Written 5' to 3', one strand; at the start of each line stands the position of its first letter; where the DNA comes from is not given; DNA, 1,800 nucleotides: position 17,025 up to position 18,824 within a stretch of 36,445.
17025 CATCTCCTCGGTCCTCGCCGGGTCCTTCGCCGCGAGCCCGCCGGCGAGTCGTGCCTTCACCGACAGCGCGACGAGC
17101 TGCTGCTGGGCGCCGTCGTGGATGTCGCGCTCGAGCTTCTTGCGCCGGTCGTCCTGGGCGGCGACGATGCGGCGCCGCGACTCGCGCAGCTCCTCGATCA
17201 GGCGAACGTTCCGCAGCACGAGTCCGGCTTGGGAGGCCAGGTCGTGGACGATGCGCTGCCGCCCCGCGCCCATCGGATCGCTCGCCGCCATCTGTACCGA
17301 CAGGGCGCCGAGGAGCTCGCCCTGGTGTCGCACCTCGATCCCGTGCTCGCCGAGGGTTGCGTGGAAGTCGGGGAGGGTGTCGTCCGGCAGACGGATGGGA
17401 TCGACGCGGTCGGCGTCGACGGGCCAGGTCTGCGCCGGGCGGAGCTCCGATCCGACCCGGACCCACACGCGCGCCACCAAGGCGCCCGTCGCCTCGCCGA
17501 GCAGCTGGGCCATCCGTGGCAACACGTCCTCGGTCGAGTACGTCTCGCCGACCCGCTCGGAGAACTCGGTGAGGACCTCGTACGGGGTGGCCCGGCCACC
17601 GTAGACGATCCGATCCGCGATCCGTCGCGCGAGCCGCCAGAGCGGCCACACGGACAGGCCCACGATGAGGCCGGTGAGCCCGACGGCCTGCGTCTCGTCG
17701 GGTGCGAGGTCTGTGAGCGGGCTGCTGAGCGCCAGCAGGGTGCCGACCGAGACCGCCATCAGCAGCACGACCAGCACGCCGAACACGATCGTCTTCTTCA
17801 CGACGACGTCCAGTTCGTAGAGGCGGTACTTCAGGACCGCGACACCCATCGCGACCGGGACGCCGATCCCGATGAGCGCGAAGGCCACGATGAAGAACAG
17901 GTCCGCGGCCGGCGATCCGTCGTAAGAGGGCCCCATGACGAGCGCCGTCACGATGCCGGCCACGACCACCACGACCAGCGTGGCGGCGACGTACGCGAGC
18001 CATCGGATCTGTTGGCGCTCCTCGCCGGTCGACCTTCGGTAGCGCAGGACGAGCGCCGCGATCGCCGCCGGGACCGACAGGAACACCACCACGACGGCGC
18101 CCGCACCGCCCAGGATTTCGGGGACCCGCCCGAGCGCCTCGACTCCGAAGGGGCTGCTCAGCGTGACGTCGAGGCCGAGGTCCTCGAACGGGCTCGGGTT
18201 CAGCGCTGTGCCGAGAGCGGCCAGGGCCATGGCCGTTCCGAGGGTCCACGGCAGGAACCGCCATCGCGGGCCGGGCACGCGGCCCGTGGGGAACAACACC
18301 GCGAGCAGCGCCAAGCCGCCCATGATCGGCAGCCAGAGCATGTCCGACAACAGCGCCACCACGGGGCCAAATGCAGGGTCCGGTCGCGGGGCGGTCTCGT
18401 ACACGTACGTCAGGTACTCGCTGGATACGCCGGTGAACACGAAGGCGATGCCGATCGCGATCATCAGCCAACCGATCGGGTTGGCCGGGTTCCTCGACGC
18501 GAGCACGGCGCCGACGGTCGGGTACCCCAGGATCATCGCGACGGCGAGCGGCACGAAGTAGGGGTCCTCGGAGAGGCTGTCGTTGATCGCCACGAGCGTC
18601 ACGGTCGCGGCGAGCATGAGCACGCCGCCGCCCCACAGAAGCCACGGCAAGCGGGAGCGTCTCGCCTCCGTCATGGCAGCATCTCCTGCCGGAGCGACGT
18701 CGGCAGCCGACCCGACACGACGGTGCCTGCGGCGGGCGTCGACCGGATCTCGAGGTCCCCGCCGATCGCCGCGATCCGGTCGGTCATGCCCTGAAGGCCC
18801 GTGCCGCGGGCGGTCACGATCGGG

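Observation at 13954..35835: Seven paralogous polytopic HisKA_3 sensor kinases in ~21 kb, served by only four receiver proteins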

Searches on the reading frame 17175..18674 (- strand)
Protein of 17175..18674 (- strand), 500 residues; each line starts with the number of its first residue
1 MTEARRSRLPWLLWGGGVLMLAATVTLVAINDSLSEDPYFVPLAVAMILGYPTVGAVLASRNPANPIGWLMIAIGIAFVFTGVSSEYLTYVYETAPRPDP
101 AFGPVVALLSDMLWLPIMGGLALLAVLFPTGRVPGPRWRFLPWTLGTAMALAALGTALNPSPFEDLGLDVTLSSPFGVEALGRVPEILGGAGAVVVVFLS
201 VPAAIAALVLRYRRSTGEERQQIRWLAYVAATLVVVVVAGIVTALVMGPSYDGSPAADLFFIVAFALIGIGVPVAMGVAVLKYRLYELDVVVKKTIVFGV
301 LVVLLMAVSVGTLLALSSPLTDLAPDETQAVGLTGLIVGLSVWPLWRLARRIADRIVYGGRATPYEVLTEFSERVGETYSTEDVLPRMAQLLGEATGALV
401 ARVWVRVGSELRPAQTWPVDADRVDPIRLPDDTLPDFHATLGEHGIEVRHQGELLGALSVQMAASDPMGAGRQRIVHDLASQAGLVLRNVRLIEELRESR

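Call 32: predict_structure(alignment_id=A2)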
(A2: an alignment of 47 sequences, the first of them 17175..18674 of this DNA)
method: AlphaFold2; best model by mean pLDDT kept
length: 500 residues; sequences in the alignment: 47
mean_pLDDT: 87.4   pTM: 0.67
mean pLDDT of the five models: 87.4, 86.3, 85.3, 83.7, 83.5
residues with pLDDT >= 90: 331; 70-90: 113; 50-70: 47; < 50: 9
segments of 3 or more residues with pLDDT < 50: 375-379
pLDDT, mean of each block of 10 residues (from residue 1): 77 98 96 91 93 96 95 97 95 83 91 94 95 95 96 92 79 74 89 92 93 93 93 95 97 94 94 92 62 74 76 71 59 77 81 77 58 50 87 96 96 96 93 91 96 96 96 95 92 85
secondary structure, 60 per line:
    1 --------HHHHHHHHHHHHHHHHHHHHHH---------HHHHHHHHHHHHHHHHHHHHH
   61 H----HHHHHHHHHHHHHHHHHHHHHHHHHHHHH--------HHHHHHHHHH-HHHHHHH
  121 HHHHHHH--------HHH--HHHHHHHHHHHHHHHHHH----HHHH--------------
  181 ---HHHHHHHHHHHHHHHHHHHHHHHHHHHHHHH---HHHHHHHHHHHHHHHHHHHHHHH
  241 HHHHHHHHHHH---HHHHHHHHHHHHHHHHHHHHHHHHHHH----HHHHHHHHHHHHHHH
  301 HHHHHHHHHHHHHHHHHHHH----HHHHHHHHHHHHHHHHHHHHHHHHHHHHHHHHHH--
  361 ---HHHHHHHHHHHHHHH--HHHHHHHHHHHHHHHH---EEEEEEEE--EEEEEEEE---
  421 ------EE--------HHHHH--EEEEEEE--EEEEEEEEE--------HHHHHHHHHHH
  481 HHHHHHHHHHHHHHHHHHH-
elements in order: H9-30 H40-61 H66-94 H103-112 H114-127 H141-158 H163-166 H184-214 H218-251 H255-281 H286-320 H325-358 H364-378 H381-396 E400-407 E410-417 H437-441 E444-450 E453-461 H470-499
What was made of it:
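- On GAF domain: The domain is shorter than canonical GAFs (call 32).
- The AF2 model of B residues 1-500 has pLDDT 87 and shows ten long helices followed by an alpha/beta domain (call 32).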

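Call 36: fold_search(model_id=the predicted structure, library=pdb)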
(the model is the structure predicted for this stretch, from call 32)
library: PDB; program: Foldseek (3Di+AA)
matches with E <= 10: 802; with E <= 0.001: 0
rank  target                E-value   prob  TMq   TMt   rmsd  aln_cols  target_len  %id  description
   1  3ci6_B                6.3e-03  1.00  0.21  0.57   8.4       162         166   12  Crystal structure of the GAF domain from Acinetobacter phosphoenolpyruvate-protein phosphotransferase (released 2008-05-13)
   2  3e0y_A                8.6e-03  1.00  0.19  0.55   9.1       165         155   14  The crystal structure of a conserved domain from a protein of Geobacter sulfurreducens PCA (released 2008-09-30)
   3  3e0y_B                9.4e-03  1.00  0.17  0.50   5.7       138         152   16  The crystal structure of a conserved domain from a protein of Geobacter sulfurreducens PCA (released 2008-09-30)
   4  3ci6_A                1.7e-02  1.00  0.20  0.56   7.5       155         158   13  Crystal structure of the GAF domain from Acinetobacter phosphoenolpyruvate-protein phosphotransferase (released 2008-05-13)
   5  5hsq                  2.0e-02  1.00  0.19  0.19  11.5       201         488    9  The surface engineered photosensory module (PAS-GAF-PHY) of the bacterial phytochrome Agp1 (AtBphP1) in the Pr form, chr (released 2016-08-03)
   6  6ob8_A                2.0e-02  1.00  0.17  0.26  20.8       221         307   15  Crystal structure of a dual sensor histidine kinase in green light illuminated state (released 2019-09-18)
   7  6sax_A                2.2e-02  1.00  0.19  0.29  13.3       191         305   10  Chromophore binding domain of bacteriophytochrome linked diguanylyl cyclase from Idiomarina species A28L (Pr-state mon (released 2019-12-11)
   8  9ge3_R                2.2e-02  0.97  0.23  0.35  15.4       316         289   16  Structure of GPR55 in complex with G13 and endogenous lipid agonist lysophosphatidylinositol (released 2025-03-05)
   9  5lly_B                3.1e-02  1.00  0.18  0.19  13.0       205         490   11  Photosensory Module of Bacteriophytochrome linked Diguanylyl Cyclase from Idiomarina species A28L (released 2017-03-15)
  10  2vzw_A                3.9e-02  1.00  0.16  0.49   7.6       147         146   18  X-ray structure of the heme-bound GAF domain of sensory histidine kinase DosT of Mycobacterium tuberculosis (released 2009-03-17)
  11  9p94_R                3.9e-02  1.00  0.27  0.36   8.7       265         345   13  Cryo-EM structure of the PAC1sR-PACAP27-Gs complex (released 2025-11-19)
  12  8yw3_R                4.2e-02  0.99  0.27  0.34  16.3       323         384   12  Cryo-EM structure of the retatrutide-bound human GLP-1R-Gs complex (released 2024-09-18)
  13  8hnk_R                4.2e-02  0.97  0.25  0.37  12.2       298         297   17  CXCR3-DNGi complex activated by CXCL11 (released 2023-11-29)
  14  6et7_B                4.8e-02  1.00  0.19  0.15  12.1       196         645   10  Activated heterodimer of the bacteriophytochrome regulated diguanylyl cyclase variant - S505V A526V - from Idiomarina  (released 2018-06-13)
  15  6wzg_R                5.0e-02  0.99  0.28  0.34   8.5       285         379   14  Human secretin receptor Gs complex (released 2020-08-12)
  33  3o5y_B                9.3e-02  1.00  0.19  0.54   4.3       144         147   11  The Crystal Structure of the GAF domain of a two-component sensor histidine kinase from Bacillus halodurans to 2.45A (released 2010-08-11)
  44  3o5y_A                1.2e-01  1.00  0.17  0.52   8.7       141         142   11  The Crystal Structure of the GAF domain of a two-component sensor histidine kinase from Bacillus halodurans to 2.45A (released 2010-08-11)
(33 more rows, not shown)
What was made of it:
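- On GAF domain: Foldseek probability is 1.0 to GAF structures 3ci6, 3e0y, 2vzw and 3o5y, with target TM-score 0.5-0.6 but weak E-values of about 6e-3 (call 36).
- The helical part matches nothing significant (call 36).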

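Call 40: search_protein_families(library=pfam, alignment_id=A2, max_evalue=0.05)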
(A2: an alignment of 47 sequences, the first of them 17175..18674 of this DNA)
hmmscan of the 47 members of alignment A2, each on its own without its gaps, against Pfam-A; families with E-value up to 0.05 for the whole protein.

A. member 1, window:17175-18674:- (500 aa): 0 families

B. families by the number of members that match (of 47 scanned): 16 families
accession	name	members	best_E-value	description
PF07730.19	HisKA_3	46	7.5e-16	Histidine kinase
PF02518.31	HATPase_c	46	2.3e-12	Histidine kinase-, DNA gyrase B-, and HSP90-like ATPase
PF13581.12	HATPase_c_2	44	8e-07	Histidine kinase-like ATPase domain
PF01590.32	GAF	27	1.6e-05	GAF domain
PF13492.12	GAF_3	13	7.2e-05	GAF domain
PF13185.12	GAF_2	6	0.0056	GAF domain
PF05255.16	UPF0220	2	0.00024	Uncharacterised protein family (UPF0220)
PF16927.11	HisKA_7TM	1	0.00052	N-terminal 7TM region of histidine kinase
PF04893.22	Yip1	1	0.0031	Yip1 domain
PF10066.14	DUF2304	1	0.0049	Uncharacterized conserved protein (DUF2304)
PF24432.1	DUF7555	1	0.0073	Family of unknown function (DUF7555)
PF11188.13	DUF2975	1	0.015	Protein of unknown function (DUF2975)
PF18761.7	Heliorhodopsin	1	0.016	Heliorhodopsin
PF05449.16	Phage_holin_3_7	1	0.021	Putative 3TM holin, Phage_holin_3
PF22570.1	LiaF-TM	1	0.029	LiaF transmembrane domain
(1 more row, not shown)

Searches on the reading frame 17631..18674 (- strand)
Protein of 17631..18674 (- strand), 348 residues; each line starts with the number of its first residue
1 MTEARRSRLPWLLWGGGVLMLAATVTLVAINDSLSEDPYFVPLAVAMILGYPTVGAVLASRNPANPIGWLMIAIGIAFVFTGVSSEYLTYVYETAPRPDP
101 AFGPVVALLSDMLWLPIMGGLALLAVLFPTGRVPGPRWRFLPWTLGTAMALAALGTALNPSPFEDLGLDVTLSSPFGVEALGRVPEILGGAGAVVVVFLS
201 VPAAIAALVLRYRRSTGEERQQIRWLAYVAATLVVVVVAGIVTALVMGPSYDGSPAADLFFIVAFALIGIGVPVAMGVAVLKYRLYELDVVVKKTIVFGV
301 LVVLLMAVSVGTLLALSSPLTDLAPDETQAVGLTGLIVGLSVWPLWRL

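Call 54: search_protein_representatives(alignment_id=A3)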
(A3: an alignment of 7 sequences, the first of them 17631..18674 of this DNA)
Query: 7 sequences, 341 profile positions. Proteins with E-value up to 0.001 (for the whole library): 27767; up to 1e-10: 17294; up to 1e-30: 5986. The best 150 are listed.
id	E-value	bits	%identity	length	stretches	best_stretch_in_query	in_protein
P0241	5.2e-116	404.0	-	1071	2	4-340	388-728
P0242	2.8e-104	365.5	-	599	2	120-341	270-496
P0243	7.1e-104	364.1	-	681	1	6-341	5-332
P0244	7.4e-102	357.5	-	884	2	9-340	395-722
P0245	3.7e-100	351.9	-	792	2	5-340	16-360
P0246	3.1e-94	332.4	-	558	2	6-304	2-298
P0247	3.7e-94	332.2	-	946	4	8-341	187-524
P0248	4.1e-87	309.0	-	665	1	4-341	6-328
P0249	5.6e-87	308.6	-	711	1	1-340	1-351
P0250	1.2e-86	307.5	-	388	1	4-341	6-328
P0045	3.6e-85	302.6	-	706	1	9-340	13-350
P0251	3.2e-81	289.6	-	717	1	6-341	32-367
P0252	5.7e-81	288.8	-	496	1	7-341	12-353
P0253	7.5e-81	288.4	-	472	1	3-340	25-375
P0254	9.0e-81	288.2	-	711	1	3-341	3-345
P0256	4.5e-80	285.9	-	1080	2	50-341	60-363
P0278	5.4e-76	272.5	-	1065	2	5-338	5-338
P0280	8.1e-76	271.9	-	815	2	149-341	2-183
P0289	1.2e-74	268.0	-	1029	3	8-341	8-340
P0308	4.8e-72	259.5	-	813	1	1-339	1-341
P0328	1.9e-70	254.2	-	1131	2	6-340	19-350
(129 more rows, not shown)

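Call 55: search_protein_families(library=pfam, proteins=[P0241, P0244, P0247, P0256, P0278, P0289, P0328, P0308, P0280], max_evalue=0.001)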
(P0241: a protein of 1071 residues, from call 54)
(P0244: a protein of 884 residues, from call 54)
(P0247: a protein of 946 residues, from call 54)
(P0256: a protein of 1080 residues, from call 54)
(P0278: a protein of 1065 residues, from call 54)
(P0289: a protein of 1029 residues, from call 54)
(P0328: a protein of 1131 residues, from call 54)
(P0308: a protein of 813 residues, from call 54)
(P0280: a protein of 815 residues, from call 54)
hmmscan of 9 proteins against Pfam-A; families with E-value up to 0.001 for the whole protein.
P0241 (1071 aa): 6 families
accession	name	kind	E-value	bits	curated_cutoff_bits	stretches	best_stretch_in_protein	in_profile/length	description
PF07730.19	HisKA_3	-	4e-15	56.5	24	1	873-940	1-68/68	Histidine kinase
PF02518.31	HATPase_c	-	1.3e-12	48.5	26.4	1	976-1064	3-110/111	Histidine kinase-, DNA gyrase B-, and HSP90-like ATPase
PF01590.32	GAF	-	5.4e-06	27.4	22.4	1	789-849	71-132/133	GAF domain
PF13185.12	GAF_2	-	6.2e-06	26.9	28.6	1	796-849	83-134/136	GAF domain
PF13492.12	GAF_3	-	6.6e-06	27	27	1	793-849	69-126/129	GAF domain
PF13581.12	HATPase_c_2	-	0.00079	19.9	27.4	0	983-1025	35-82/127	Histidine kinase-like ATPase domain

P0244 (884 aa): 0 families

P0247 (946 aa): 0 families

P0256 (1080 aa): 3 families
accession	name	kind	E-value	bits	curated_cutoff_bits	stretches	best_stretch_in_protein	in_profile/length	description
PF07730.19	HisKA_3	-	5.5e-14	52.9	24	1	874-941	1-68/68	Histidine kinase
PF02518.31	HATPase_c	-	4.1e-13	50.2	26.4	1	981-1071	3-109/111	Histidine kinase-, DNA gyrase B-, and HSP90-like ATPase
PF13581.12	HATPase_c_2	-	7.3e-06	26.5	27.4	1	987-1034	34-83/127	Histidine kinase-like ATPase domain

P0278 (1065 aa): 2 families
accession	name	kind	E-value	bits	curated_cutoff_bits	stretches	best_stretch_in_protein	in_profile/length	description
PF07730.19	HisKA_3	-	1.1e-12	48.7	24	1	862-937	1-68/68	Histidine kinase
PF02518.31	HATPase_c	-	5.6e-12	46.5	26.4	1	978-1064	3-109/111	Histidine kinase-, DNA gyrase B-, and HSP90-like ATPase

P0289 (1029 aa): 5 families
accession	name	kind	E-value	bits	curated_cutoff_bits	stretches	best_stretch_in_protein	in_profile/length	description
PF07730.19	HisKA_3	-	8.1e-16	58.8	24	1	831-898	1-68/68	Histidine kinase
PF02518.31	HATPase_c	-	7.9e-11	42.8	26.4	1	938-1025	3-110/111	Histidine kinase-, DNA gyrase B-, and HSP90-like ATPase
PF01590.32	GAF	-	1.2e-07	32.8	22.4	1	759-808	85-133/133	GAF domain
PF13185.12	GAF_2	-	1.9e-05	25.3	28.6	1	760-809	88-136/136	GAF domain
PF13492.12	GAF_3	-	7.8e-05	23.5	27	1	758-808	77-127/129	GAF domain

P0328 (1131 aa): 5 families
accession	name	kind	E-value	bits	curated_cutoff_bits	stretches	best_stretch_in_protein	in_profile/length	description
PF07730.19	HisKA_3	-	8.1e-17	62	24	1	934-1001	1-68/68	Histidine kinase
PF02518.31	HATPase_c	-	7.8e-14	52.5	26.4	1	1040-1127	3-110/111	Histidine kinase-, DNA gyrase B-, and HSP90-like ATPase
PF16927.11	HisKA_7TM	-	7.6e-05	23.1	28.6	1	518-732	5-222/224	N-terminal 7TM region of histidine kinase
PF13185.12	GAF_2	-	0.00034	21.3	28.6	0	867-912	92-136/136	GAF domain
PF01590.32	GAF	-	0.00045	21.2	22.4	0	869-911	93-133/133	GAF domain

P0308 (813 aa): 4 families
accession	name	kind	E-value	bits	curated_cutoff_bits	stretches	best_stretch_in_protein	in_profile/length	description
PF00211.25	Guanylate_cyc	-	7.3e-08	32.7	21.9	1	488-622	7-154/183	Adenylate and Guanylate cyclase catalytic domain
PF13185.12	GAF_2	-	0.00023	21.8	28.6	1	434-477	93-136/136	GAF domain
PF01590.32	GAF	-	0.00041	21.3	22.4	0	374-476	4-133/133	GAF domain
PF13492.12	GAF_3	-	0.00055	20.8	27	0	432-478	83-129/129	GAF domain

P0280 (815 aa): 3 families
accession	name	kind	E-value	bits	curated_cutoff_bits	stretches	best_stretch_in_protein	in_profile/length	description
PF13185.12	GAF_2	-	2.7e-05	24.8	28.6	1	279-325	89-135/136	GAF domain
PF16927.11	HisKA_7TM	-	0.00031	21.1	28.6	1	40-122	141-222/224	N-terminal 7TM region of histidine kinase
PF01590.32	GAF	-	0.00041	21.3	22.4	0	280-323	89-131/133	GAF domain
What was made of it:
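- One family member fuses the same TM-GAF module directly to a cyclase domain (P0308, call 55).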
